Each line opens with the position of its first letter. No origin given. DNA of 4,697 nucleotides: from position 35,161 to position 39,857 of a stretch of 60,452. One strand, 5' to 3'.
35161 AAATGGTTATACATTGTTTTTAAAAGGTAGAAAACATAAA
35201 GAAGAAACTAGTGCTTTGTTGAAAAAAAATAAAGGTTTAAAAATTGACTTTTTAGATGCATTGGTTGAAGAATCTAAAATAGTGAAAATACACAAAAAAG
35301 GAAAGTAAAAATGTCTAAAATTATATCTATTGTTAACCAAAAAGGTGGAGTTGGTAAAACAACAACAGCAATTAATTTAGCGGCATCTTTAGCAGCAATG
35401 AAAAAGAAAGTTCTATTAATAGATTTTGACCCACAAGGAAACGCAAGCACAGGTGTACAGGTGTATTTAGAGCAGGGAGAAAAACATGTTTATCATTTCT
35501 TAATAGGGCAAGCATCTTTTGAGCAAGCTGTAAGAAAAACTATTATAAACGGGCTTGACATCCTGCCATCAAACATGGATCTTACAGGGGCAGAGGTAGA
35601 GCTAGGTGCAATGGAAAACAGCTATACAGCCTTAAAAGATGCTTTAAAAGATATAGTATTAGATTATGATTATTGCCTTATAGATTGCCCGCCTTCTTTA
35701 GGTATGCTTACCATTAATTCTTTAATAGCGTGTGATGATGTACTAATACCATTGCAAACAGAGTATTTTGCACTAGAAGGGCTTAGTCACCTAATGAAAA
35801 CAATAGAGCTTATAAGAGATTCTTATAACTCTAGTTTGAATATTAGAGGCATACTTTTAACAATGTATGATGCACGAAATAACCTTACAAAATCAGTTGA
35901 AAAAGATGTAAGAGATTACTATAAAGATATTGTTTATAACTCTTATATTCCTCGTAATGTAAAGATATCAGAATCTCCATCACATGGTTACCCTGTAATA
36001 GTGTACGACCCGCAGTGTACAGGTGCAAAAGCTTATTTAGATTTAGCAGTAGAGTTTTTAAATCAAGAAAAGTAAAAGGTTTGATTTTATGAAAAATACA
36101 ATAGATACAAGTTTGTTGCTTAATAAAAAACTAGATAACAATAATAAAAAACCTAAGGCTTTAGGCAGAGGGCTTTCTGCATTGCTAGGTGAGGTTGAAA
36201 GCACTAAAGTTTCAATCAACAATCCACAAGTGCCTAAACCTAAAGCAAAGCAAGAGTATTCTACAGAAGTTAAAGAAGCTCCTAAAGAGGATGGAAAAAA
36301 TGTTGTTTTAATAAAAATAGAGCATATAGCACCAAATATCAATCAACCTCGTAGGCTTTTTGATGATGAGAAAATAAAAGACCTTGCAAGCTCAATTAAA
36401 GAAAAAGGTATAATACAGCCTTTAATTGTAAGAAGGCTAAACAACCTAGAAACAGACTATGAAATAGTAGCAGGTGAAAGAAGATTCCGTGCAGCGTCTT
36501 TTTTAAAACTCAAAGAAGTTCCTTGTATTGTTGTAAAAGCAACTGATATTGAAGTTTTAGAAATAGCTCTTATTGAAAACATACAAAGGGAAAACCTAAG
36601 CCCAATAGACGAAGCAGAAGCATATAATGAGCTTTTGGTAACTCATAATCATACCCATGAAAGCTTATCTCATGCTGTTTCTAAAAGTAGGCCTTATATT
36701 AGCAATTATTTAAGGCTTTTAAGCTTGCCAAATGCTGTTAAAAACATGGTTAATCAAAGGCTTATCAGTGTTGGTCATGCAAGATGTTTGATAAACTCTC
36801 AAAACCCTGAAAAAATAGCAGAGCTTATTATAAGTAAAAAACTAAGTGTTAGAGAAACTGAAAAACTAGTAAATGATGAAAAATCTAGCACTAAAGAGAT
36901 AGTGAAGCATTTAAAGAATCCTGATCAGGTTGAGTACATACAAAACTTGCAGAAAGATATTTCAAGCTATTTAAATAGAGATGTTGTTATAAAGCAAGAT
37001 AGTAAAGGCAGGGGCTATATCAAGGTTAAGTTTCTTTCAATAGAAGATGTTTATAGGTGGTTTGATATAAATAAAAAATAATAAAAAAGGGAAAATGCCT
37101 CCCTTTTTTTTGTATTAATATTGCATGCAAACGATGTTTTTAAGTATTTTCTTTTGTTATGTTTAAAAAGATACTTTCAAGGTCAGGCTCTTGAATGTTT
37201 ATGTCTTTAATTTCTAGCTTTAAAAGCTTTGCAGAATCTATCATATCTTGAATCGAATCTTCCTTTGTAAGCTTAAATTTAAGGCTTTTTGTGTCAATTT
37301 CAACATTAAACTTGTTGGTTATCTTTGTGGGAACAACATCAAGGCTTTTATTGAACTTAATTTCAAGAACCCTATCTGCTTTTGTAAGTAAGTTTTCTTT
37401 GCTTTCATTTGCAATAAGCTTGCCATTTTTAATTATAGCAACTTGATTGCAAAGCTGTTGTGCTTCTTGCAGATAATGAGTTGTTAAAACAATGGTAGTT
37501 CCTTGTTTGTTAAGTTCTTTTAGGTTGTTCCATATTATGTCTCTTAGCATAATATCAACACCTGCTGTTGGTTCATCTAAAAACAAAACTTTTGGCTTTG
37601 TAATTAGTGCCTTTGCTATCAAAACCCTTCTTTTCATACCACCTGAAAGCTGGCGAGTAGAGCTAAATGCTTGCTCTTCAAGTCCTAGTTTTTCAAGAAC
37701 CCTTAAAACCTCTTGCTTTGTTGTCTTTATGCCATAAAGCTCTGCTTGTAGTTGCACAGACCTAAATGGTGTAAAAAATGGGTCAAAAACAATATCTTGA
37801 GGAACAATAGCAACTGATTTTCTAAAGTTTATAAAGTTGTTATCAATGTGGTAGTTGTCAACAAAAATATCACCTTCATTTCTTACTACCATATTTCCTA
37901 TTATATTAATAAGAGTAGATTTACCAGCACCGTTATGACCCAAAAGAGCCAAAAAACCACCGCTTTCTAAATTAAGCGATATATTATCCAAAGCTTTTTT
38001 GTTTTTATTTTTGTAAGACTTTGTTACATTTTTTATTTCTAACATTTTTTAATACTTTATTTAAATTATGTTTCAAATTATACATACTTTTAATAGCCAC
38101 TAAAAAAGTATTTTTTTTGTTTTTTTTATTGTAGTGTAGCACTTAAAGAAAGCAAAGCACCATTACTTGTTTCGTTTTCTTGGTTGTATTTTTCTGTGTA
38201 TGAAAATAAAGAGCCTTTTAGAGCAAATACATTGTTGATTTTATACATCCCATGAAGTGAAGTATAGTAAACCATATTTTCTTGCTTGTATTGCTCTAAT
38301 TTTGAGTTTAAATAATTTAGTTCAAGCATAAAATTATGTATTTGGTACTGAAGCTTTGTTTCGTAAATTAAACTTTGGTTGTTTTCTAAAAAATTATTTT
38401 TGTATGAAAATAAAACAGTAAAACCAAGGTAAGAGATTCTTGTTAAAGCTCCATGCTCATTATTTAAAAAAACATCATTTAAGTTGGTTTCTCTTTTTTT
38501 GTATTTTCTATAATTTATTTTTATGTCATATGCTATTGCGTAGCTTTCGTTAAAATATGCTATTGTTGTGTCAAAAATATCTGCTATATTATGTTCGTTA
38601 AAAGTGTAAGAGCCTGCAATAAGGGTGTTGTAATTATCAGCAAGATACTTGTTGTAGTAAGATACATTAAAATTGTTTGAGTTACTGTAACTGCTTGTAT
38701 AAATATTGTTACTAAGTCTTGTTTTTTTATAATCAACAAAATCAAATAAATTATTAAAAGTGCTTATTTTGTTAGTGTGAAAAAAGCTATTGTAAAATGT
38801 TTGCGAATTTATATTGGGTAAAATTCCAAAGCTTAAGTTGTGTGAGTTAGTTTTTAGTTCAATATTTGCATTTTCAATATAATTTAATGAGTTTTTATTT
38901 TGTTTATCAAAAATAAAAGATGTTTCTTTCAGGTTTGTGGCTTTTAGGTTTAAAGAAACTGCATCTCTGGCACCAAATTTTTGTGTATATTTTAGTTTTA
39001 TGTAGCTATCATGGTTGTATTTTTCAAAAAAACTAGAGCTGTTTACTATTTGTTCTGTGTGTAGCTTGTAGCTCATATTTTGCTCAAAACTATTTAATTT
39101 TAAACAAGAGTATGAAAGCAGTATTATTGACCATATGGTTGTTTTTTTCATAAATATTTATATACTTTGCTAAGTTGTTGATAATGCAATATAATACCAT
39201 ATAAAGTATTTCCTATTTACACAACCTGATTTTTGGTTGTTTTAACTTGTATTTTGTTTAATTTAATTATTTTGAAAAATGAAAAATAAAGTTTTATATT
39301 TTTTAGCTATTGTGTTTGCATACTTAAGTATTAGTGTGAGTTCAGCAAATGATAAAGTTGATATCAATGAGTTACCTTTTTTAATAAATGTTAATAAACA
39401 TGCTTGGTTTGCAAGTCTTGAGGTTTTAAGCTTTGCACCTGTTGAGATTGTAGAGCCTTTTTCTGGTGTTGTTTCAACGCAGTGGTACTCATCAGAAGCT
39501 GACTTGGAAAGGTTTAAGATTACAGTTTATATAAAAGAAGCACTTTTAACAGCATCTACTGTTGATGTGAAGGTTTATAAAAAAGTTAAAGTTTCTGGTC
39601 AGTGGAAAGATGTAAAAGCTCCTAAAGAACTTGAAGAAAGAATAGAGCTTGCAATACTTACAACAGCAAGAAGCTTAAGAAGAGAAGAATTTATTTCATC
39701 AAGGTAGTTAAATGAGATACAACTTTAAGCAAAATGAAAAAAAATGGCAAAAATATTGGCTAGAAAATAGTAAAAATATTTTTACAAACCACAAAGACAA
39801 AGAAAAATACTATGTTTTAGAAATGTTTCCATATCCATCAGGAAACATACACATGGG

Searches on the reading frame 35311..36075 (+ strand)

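Call 8: search_protein_families(library=pfam, proteins=[window:35311-36075:+])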
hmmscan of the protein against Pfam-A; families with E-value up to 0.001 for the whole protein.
window:35311-36075:+ (254 aa): 9 families
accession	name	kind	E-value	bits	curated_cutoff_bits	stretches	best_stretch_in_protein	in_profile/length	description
PF13614.12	AAA_31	-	3.9e-65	219.6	27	1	2-178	1-177/177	AAA domain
PF01656.29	CbiA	-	2.8e-28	98.8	25.4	1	5-229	1-125/125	CobQ/CobB/MinD/ParA nucleotide binding domain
PF06564.18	CBP_BcsQ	-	1.9e-12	47.7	21.3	1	4-247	3-231/234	Cellulose biosynthesis protein BcsQ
PF10609.15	ParA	-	6.4e-12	45.8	27.1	1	2-245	3-241/246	NUBPL iron-transfer P-loop NTPase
PF09140.17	MipZ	-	1.3e-09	38.2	20.7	1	4-171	2-153/262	ATPase MipZ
PF00142.24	Fer4_NifH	-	1.7e-09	38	25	1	9-253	6-248/271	4Fe-4S iron sulfur cluster binding proteins, NifH/frxC family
PF02374.21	ArsA_ATPase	-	5.9e-08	32.7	24.3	1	8-61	6-59/305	Anion-transporting ATPase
PF07015.17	VirC1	-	6.2e-05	22.9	24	0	3-40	2-39/231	VirC1 protein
PF00448.28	SRP54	-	0.00093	19.3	22.7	0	13-42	11-40/196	SRP54-type protein, GTPase domain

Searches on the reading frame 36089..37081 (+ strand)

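Call 8: search_protein_families(library=pfam, proteins=[window:36089-37081:+])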
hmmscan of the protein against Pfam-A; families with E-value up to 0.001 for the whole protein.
window:36089-37081:+ (330 aa): 2 families
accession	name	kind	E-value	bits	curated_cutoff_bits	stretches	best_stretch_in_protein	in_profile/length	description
PF02195.25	ParB_N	-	1.1e-32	112.4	26.3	1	71-166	2-95/95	ParB N-terminal domain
PF17762.8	HTH_ParB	-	4.5e-30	104.3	22.6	1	168-265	1-101/102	ParB HTH domain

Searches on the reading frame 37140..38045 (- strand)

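Call 8: search_protein_families(library=pfam, proteins=[window:37140-38045:-])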
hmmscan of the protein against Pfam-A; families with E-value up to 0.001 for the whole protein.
window:37140-38045:- (301 aa): 6 families
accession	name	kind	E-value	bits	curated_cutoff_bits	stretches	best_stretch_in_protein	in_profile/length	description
PF00005.33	ABC_tran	-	2.9e-32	112.6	25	1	19-161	1-137/137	ABC transporter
PF13304.12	AAA_21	-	1.7e-10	41.9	27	1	73-190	161-298/304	AAA domain, putative AbiEii toxin, Type IV TA system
PF09818.15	ABC_ATPase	-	1.1e-06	28.3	23.2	1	99-238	124-255/283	P-loop domain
PF02463.25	SMC_N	-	1.3e-05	25.2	40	0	102-198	112-208/220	RecF/RecN/SMC N terminal domain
PF03193.22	RsgA_GTPase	-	9.2e-05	22.8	30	1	11-53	89-130/174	RsgA GTPase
PF13401.12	AAA_22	-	0.00073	20.3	27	0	28-187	4-120/130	AAA domain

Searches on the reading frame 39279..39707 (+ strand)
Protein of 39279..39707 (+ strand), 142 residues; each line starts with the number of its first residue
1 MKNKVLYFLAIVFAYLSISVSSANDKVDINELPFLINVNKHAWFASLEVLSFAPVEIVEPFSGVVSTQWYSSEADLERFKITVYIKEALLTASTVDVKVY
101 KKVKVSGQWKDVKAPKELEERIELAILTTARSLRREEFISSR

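Call 38: search_protein_families(library=pfam, max_evalue=0.00001, proteins=[window:39279-39707:+])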
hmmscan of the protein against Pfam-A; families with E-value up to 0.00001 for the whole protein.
window:39279-39707:+ (142 aa): 1 family
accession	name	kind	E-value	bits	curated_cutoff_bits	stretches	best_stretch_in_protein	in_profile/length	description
PF12100.13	DUF3576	-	2.2e-27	95.6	25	1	36-134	1-100/101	Domain of unknown function (DUF3576)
